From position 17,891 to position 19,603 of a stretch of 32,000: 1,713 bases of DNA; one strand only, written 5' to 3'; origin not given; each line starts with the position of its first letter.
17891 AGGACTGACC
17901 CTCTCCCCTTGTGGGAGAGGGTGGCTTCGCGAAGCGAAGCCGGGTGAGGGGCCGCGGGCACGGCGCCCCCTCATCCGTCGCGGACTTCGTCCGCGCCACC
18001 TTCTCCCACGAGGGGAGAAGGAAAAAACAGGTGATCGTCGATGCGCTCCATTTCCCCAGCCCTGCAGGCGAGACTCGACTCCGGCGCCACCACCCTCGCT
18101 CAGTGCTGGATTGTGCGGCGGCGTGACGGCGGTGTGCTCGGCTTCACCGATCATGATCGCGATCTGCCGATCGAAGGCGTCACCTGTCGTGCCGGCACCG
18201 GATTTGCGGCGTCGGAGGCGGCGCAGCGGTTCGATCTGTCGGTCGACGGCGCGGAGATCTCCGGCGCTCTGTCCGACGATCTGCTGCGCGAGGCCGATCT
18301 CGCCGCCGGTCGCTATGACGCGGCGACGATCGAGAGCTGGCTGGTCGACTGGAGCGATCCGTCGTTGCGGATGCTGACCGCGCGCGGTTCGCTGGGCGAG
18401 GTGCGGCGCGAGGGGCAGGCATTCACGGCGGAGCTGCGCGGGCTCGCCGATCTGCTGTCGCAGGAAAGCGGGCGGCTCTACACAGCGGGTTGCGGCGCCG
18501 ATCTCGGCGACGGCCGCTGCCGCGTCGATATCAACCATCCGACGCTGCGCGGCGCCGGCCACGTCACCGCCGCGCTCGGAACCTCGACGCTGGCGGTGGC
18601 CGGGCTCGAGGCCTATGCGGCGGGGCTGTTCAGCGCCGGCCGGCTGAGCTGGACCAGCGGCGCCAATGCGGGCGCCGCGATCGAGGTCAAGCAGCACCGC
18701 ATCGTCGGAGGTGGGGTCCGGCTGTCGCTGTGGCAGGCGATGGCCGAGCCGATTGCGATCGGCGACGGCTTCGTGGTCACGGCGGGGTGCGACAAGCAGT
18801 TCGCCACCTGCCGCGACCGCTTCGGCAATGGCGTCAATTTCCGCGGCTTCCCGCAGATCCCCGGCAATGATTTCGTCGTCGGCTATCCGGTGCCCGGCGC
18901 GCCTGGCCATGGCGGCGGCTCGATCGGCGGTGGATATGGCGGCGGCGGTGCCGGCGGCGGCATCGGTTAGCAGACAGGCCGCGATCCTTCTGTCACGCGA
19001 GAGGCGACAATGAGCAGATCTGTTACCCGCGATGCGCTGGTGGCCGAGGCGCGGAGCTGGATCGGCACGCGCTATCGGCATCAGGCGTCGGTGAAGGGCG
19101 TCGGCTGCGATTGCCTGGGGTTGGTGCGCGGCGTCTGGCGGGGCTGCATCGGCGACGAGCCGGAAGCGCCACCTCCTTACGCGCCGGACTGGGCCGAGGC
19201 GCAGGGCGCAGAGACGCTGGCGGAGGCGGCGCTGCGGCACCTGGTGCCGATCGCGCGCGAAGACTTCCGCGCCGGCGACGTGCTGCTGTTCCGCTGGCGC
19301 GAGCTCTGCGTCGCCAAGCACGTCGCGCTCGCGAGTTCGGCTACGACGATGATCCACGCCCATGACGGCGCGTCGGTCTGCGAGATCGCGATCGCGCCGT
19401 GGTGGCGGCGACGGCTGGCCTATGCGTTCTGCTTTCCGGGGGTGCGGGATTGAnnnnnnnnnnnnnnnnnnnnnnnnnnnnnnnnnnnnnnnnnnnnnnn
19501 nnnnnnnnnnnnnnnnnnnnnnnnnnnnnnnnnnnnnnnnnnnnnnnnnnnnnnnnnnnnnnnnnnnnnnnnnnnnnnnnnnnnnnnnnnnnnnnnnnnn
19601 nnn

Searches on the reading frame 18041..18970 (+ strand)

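Call 18: search_protein_families(library=pfam, proteins=[window:18041-18970:+], max_evalue=0.001)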
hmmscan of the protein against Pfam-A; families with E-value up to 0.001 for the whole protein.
window:18041-18970:+ (309 aa): 2 families
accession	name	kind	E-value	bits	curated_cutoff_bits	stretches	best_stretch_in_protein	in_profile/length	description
PF09931.15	Phage_phiJL001_Gp84_N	-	1.9e-58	197.6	26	1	5-163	1-160/160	Baseplate hub protein, N-terminal attachment domain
PF09356.15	Phage_BR0599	-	1.1e-31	109.4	22.9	1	195-277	1-80/80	Phage conserved hypothetical protein BR0599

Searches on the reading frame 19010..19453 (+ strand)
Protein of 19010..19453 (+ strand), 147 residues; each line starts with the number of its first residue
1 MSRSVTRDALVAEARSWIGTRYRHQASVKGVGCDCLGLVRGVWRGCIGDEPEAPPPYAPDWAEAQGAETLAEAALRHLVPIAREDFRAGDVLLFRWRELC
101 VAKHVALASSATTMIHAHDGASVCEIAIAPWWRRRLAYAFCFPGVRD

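Call 18: search_protein_families(library=pfam, proteins=[window:19010-19453:+], max_evalue=0.001)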
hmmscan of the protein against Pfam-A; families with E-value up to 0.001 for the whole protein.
window:19010-19453:+ (147 aa): 1 family
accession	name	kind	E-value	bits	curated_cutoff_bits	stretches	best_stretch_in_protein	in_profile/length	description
PF00877.26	NLPC_P60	-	3.7e-05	24.1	23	1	19-123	1-88/105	NlpC/P60 family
